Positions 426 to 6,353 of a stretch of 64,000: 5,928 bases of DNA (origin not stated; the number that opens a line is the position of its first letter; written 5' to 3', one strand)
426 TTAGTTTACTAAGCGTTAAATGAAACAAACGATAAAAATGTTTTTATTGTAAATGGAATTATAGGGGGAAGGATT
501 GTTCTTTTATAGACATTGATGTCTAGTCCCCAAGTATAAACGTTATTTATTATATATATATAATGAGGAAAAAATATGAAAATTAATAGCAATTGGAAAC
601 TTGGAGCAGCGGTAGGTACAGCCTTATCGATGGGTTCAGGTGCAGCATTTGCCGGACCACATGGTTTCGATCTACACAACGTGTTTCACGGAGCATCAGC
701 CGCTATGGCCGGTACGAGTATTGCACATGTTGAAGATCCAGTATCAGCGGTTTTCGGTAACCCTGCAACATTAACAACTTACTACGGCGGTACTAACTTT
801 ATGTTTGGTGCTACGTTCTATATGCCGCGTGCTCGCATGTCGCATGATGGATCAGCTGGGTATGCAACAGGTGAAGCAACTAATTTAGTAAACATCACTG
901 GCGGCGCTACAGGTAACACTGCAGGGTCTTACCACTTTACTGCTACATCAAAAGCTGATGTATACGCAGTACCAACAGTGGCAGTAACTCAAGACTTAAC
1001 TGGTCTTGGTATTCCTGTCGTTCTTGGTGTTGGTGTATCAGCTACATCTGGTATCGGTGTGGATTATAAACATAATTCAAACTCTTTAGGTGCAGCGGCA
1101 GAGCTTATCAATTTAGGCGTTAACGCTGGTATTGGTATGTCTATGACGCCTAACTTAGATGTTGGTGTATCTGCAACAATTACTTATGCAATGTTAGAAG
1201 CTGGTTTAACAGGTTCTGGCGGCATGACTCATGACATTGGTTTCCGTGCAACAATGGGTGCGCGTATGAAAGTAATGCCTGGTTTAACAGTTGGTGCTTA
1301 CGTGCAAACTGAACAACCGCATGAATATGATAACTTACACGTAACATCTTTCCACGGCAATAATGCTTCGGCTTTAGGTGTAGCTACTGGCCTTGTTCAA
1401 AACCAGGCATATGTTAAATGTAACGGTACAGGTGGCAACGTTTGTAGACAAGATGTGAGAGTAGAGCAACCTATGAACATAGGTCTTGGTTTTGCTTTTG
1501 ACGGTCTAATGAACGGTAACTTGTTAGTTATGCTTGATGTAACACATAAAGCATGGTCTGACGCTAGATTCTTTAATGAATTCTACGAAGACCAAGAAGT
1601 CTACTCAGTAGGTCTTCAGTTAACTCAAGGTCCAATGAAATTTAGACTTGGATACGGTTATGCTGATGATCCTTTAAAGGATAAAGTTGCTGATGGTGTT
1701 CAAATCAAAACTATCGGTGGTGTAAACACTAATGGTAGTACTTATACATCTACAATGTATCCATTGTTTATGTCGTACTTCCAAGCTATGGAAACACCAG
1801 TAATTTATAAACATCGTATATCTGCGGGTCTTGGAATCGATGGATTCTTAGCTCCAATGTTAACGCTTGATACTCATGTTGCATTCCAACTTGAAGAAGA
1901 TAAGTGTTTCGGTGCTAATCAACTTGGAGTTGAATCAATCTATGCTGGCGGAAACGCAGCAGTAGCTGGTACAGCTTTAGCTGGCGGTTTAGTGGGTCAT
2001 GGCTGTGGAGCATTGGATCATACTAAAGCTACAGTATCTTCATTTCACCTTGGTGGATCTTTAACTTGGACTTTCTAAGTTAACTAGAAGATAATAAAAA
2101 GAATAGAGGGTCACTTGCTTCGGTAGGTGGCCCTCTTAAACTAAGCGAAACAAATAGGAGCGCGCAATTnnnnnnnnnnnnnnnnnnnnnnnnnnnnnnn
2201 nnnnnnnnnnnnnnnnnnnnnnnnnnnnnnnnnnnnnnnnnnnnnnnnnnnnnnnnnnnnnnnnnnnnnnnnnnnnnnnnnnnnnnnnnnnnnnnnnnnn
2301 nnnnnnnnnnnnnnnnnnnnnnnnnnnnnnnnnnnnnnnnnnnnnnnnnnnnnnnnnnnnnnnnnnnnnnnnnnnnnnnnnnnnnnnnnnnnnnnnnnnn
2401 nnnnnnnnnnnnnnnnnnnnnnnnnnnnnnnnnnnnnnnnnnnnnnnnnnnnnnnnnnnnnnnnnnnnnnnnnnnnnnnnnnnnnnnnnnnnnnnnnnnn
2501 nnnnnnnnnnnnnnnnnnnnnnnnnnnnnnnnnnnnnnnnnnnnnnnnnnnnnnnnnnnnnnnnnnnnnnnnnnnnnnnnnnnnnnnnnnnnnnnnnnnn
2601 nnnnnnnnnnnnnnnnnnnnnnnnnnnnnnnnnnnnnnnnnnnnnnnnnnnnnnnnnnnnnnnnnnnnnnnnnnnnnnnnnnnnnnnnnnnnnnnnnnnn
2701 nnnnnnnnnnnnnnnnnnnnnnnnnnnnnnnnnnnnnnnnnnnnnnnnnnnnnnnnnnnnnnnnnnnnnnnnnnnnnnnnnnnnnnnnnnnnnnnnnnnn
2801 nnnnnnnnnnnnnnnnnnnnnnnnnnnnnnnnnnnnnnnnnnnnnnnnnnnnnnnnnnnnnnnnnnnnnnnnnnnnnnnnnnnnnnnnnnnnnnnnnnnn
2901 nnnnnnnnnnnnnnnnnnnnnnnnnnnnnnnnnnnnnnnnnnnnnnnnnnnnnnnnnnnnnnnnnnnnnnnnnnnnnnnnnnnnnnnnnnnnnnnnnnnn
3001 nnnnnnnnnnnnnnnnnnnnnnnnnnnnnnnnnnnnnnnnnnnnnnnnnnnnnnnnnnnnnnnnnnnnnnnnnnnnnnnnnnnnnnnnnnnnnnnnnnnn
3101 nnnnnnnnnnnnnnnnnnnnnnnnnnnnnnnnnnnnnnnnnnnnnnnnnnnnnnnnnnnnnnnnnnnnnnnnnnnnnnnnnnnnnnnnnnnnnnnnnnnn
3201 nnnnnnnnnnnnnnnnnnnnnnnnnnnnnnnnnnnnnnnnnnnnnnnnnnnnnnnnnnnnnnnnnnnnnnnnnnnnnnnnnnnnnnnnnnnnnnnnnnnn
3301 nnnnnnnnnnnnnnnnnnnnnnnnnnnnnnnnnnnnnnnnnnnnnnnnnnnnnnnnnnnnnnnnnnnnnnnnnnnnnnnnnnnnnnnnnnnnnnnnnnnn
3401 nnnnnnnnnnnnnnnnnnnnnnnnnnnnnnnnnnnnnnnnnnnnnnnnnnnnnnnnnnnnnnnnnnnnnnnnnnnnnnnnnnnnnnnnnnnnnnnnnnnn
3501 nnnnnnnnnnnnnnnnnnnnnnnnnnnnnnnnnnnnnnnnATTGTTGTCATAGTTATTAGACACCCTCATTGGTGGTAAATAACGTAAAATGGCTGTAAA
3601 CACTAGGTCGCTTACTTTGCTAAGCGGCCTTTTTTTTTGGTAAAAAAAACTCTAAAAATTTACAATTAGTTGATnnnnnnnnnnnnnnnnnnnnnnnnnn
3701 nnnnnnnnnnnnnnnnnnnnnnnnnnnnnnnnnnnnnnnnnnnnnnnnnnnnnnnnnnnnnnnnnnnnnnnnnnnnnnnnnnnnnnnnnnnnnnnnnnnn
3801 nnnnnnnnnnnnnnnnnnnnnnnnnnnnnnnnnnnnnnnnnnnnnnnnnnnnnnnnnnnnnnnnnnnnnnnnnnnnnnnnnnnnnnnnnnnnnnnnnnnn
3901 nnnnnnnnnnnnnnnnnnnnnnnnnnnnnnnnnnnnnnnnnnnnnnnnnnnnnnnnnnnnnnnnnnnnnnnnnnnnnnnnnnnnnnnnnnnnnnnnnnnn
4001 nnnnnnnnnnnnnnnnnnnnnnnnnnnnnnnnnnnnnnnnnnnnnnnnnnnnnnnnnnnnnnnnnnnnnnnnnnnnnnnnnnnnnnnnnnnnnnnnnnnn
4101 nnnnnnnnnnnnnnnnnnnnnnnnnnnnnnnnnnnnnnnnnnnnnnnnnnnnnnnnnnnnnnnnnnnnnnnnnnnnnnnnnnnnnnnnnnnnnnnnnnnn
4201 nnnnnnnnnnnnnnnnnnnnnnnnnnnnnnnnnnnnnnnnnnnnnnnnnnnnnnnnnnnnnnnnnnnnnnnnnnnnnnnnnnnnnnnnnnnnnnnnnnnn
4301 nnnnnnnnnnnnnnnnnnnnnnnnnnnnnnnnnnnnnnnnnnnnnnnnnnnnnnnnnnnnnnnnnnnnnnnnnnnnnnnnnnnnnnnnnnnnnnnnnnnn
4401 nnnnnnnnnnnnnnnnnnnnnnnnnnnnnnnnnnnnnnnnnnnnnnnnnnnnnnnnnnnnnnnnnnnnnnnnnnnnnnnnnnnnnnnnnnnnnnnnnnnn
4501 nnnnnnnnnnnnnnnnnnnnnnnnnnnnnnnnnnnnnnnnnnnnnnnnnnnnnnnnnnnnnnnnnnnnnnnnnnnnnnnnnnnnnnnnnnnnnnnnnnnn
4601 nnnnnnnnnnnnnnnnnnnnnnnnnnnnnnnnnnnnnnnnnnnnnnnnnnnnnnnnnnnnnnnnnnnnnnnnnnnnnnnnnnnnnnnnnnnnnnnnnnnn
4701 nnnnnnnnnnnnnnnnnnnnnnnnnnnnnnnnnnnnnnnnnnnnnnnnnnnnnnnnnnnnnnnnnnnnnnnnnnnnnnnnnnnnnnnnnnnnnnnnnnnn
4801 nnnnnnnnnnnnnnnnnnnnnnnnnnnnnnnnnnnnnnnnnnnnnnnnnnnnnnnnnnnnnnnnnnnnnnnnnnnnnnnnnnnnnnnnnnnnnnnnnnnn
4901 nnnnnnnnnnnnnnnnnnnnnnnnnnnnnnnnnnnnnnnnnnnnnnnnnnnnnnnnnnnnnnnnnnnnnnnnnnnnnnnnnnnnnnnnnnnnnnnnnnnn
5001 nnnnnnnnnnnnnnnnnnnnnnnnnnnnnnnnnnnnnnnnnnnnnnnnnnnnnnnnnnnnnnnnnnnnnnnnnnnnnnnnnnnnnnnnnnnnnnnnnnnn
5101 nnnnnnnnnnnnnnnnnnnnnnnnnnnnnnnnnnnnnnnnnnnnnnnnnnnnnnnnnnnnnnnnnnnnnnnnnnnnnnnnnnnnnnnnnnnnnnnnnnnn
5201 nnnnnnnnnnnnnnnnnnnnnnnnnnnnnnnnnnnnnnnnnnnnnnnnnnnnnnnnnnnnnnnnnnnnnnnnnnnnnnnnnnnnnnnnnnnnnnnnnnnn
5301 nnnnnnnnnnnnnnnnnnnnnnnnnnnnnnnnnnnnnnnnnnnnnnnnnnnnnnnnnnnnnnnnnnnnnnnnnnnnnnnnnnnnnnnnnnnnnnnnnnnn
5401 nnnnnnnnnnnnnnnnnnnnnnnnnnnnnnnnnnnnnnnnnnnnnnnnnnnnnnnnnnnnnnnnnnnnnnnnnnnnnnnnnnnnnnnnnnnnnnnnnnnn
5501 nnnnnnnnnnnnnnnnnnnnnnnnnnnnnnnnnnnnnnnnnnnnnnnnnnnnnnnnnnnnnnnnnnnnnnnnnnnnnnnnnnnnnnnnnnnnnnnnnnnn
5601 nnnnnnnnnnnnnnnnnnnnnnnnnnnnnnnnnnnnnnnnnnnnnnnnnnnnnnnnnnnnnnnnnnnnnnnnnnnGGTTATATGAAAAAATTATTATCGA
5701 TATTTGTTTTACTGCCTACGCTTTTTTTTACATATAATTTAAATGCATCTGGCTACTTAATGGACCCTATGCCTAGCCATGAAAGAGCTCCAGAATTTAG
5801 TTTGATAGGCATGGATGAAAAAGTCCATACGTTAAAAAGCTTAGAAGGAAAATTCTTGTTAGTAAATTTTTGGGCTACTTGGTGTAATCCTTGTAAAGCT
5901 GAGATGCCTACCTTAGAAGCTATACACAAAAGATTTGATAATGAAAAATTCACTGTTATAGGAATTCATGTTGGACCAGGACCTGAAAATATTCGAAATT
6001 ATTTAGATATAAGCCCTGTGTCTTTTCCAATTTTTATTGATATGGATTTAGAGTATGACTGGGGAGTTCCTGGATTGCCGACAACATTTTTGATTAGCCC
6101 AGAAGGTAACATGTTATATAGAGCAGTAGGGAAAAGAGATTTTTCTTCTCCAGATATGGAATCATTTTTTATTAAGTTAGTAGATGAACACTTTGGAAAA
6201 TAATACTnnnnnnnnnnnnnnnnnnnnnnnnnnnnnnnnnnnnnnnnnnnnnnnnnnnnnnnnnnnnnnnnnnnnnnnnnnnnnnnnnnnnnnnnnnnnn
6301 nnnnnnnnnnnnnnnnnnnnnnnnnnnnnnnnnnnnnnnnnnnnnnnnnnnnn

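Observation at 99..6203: Periplasmic methanethiol-oxidase (SBP56/MtoX) module with its own outer-membrane channel and redox-maturation genes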

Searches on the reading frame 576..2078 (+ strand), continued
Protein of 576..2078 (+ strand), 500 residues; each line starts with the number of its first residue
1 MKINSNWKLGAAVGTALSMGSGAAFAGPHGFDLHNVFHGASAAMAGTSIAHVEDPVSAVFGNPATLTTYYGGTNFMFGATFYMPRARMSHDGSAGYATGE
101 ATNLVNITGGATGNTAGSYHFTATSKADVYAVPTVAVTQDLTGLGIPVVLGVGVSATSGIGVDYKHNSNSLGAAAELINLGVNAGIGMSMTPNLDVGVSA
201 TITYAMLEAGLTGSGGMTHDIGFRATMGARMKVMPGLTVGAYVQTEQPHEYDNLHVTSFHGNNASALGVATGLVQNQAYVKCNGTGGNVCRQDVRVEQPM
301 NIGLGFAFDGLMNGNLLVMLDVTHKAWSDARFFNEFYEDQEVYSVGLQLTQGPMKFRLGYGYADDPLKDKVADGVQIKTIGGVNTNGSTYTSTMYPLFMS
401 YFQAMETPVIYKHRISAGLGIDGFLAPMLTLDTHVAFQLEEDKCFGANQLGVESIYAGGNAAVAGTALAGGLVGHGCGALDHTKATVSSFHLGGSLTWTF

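Call 63: search_protein_families(library=pfam, proteins=[L087:80-2749:+, L087:2786-3301:-, L087:3371-4318:-, L087:5769-6131:+, L087:8621-9526:-, L087:9590-10522:-, L082:3655-5751:+, L082:5757-6275:+, L082:8730-9506:+, L082:9522-11195:-], max_evalue=0.001)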
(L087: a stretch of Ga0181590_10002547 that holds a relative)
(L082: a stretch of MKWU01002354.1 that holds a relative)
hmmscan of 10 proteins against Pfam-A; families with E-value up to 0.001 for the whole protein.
L087:80-2749:+ (889 aa): 4 families
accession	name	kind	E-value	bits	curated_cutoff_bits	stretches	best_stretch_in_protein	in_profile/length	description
PF17432.8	DUF3458_C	-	4.9e-120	401.1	24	1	563-885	2-320/320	Domain of unknown function (DUF3458_C) ARM repeats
PF01433.26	Peptidase_M1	-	6e-57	193.2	27.7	1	238-448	4-216/218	Peptidase family M1 domain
PF11940.14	DUF3458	-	2.7e-26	92.2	28.6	1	454-559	1-95/95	Domain of unknown function (DUF3458) Ig-like fold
PF17900.6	Peptidase_M1_N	-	8.2e-14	52.6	25.8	1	26-196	7-186/186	Peptidase M1 N-terminal domain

L087:2786-3301:- (171 aa): 1 family
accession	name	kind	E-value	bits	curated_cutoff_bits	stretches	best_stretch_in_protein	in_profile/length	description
PF07977.19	FabA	-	1e-49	168.1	23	1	28-158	1-138/138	FabA-like domain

L087:3371-4318:- (315 aa): 4 families
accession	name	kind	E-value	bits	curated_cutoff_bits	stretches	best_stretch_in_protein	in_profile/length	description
PF13411.12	MerR_1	-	1.6e-13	50.9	21.6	1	8-69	3-63/69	MerR HTH family regulatory protein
PF00376.29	MerR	-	1.7e-07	31.4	28.2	1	8-44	2-38/38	MerR family regulatory protein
PF01527.26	HTH_Tnp_1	-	0.00033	21.2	24.1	0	3-37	21-55/75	Transposase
PF02310.24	B12-binding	-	0.00041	20.6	32.1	1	192-291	4-104/121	B12 binding domain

L087:5769-6131:+ (120 aa): 1 family
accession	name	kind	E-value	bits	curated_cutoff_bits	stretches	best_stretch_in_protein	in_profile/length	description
PF01152.27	Bac_globin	-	5.4e-11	43.2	21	1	5-116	1-118/121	Bacterial-like globin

L087:8621-9526:- (301 aa): 1 family
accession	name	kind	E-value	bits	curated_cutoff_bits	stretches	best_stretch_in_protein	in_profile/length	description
PF00749.27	tRNA-synt_1c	-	8.7e-39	133.7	23.4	1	7-242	3-250/314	tRNA synthetases class I (E and Q), catalytic domain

L087:9590-10522:- (310 aa): 2 families
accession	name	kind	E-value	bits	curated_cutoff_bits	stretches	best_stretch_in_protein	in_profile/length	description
PF21157.2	DksA_N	-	2.5e-32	111.4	27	1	195-265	1-71/71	DnaK suppressor protein DksA, N-terminal domain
PF01258.23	zf-dskA_traR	-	2.5e-11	43.8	24.9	1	269-299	2-32/36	Prokaryotic dksA/traR C4-type zinc finger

L082:3655-5751:+ (698 aa): 6 families
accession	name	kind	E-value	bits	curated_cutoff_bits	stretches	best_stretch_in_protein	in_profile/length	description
PF01138.27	RNase_PH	-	3.3e-54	183.2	25.5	2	14-143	4-130/130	3' exoribonuclease family, domain 1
PF03725.20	RNase_PH_C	-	1e-24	86.7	20.8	2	146-209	1-66/67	3' exoribonuclease family, domain 2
PF03726.19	PNPase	-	4e-19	69.3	24.6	1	241-318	2-80/81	Polyribonucleotide nucleotidyltransferase, RNA binding domain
PF00575.29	S1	-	2.2e-17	63.6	22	1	618-688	2-73/74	S1 RNA binding domain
PF00013.35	KH_1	-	1.1e-11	44.7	21.5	1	556-612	3-65/66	KH domain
PF23459.1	S1_RRP5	-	0.0004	21.3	27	0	621-681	4-64/72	RRP5 S1 domain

L082:5757-6275:+ (172 aa): 6 families
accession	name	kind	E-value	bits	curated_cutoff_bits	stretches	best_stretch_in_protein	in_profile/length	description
PF00575.29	S1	-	1.3e-16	61.2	22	1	96-167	2-74/74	S1 RNA binding domain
PF00013.35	KH_1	-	2.6e-14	53.1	21.5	1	33-90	2-65/66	KH domain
PF02237.23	BPL_C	-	9.4e-05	22.7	21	0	144-164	10-30/48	Biotin protein ligase C terminal domain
PF22675.2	KH-I_KHDC4-BBP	-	0.00026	21.2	30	1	43-84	9-50/76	KHDC4/BBP-like, KH-domain type I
PF07650.23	KH_2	-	0.00033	20.8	22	1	42-75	36-69/78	KH domain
PF13509.12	S1_2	-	0.00081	19.9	21.8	0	98-133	1-36/61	S1 domain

L082:8730-9506:+ (258 aa): 3 families
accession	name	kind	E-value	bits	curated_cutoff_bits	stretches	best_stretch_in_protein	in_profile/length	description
PF16123.11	HAGH_C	-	1.5e-27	96.2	25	1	169-255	1-82/83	Hydroxyacylglutathione hydrolase C-terminus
PF00753.33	Lactamase_B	-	2e-22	80.5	22.7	1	17-168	9-196/196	Metallo-beta-lactamase superfamily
PF12706.13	Lactamase_B_2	-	5.7e-06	26.5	27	1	44-80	26-65/200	Beta-lactamase superfamily domain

L082:9522-11195:- (557 aa): 3 families
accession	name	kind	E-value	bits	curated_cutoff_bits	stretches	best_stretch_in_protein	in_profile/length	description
PF00749.27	tRNA-synt_1c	-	6.9e-107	357.4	23.4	1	29-337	2-313/314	tRNA synthetases class I (E and Q), catalytic domain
PF03950.23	tRNA-synt_1c_C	-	3.4e-35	120.6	23.9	1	340-440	1-91/91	tRNA synthetases class I (E and Q), anti-codon binding domain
PF20974.2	tRNA-synt_1c_C2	-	1.5e-19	70.9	23.9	1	457-530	1-69/69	tRNA synthetases class I (E and Q), anti-codon binding domain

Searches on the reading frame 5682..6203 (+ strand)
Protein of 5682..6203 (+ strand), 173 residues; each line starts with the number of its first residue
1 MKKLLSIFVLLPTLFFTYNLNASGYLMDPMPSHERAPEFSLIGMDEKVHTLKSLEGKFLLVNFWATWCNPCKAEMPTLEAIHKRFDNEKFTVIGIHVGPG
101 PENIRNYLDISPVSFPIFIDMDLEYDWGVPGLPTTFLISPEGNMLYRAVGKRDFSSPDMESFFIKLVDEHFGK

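Call 3: search_protein_families(library=pfam, proteins=[window:5682-6203:+], max_evalue=0.01)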
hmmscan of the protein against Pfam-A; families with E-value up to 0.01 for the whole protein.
window:5682-6203:+ (173 aa): 8 families
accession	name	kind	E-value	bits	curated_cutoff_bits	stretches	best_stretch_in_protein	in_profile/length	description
PF00578.27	AhpC-TSA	-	2.4e-19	69.9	26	1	34-146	3-123/124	AhpC/TSA family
PF08534.16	Redoxin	-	4.9e-17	62.5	26.6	1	34-153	4-137/148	Redoxin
PF13905.12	Thioredoxin_8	-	2.3e-09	37.9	27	1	56-143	1-93/94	Thioredoxin-like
PF00085.26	Thioredoxin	-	1.2e-08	35.3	23.5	1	55-96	17-57/103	Thioredoxin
PF13098.12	Thioredoxin_2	-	3.4e-05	24.6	27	1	55-151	4-94/104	Thioredoxin-like domain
PF00255.25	GSHPx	-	0.00065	19.7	27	1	39-95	4-59/108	Glutathione peroxidase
PF02630.20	SCO1-SenC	-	0.0013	19.1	22.8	1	37-107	2-78/134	SCO1/SenC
PF13728.12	TraF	-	0.0092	16.3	23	0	46-144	119-206/224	F plasmid transfer operon protein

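Call 4: search_protein_families(library=ncbifam, proteins=[window:5682-6203:+], max_evalue=0.01)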
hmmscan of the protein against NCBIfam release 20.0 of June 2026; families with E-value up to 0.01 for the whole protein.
window:5682-6203:+ (173 aa): 16 families
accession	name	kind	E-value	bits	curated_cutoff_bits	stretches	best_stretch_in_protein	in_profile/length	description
NF002854.0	PRK03147.1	subfamily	2.9e-26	92.4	170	1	28-151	34-159/176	thiol-disulfide oxidoreductase ResA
NF047696.1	ThlDiSintTplARhiz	equivalog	2.1e-19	70.2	230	1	36-160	77-209/219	thiol:disulfide interchange protein TlpA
TIGR00385.1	dsbE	subfamily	8.4e-17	61.3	123.15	1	7-152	7-158/173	DsbE family thiol:disulfide interchange protein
NF041202.1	StoA_CxxC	exception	3.5e-12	46.5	210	1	53-150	49-150/163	endospore biogenesis thiol-disulfide oxidoreductase StoA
NF041054.1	WAxxUGC_long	equivalog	9.3e-12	44.9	300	1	33-144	81-194/354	ResA-like WAxxUGC motif-containing protein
TIGR01068.1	thioredoxin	equivalog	4.2e-09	36.5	96.8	1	55-87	13-45/101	thioredoxin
NF011941.0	PRK15412.1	equivalog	4.2e-08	32.9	359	1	55-151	67-162/185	thiol:disulfide interchange protein DsbE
NF006898.0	PRK09381.1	equivalog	2.2e-06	28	138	1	58-102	23-66/109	thioredoxin TrxA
NF047697.1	ThioredTrxAClost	equivalog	2.2e-06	27.8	140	1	56-93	17-55/105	thioredoxin TrxA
TIGR01126.1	pdi_dom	equivalog_domain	2.8e-06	27.5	107.2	1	55-92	13-50/105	protein disulfide-isomerase domain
NF008229.0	PRK10996.1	equivalog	6.6e-05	22.7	125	1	56-84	52-80/141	thioredoxin TrxC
NF006960.0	PRK09437.1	equivalog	0.00014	21.8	140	1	27-123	1-97/156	thioredoxin-dependent thiol peroxidase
TIGR01130.1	ER_PDI_fam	subfamily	0.00028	20.6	344.25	1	48-93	355-400/476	protein disulfide-isomerase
NF040769.1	SelL_rel_redox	subfamily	0.0016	18.1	120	1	35-121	2-90/173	SelL-related redox protein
NF007900.0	PRK10606.1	equivalog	0.0016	18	270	1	43-123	12-99/183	glutathione peroxidase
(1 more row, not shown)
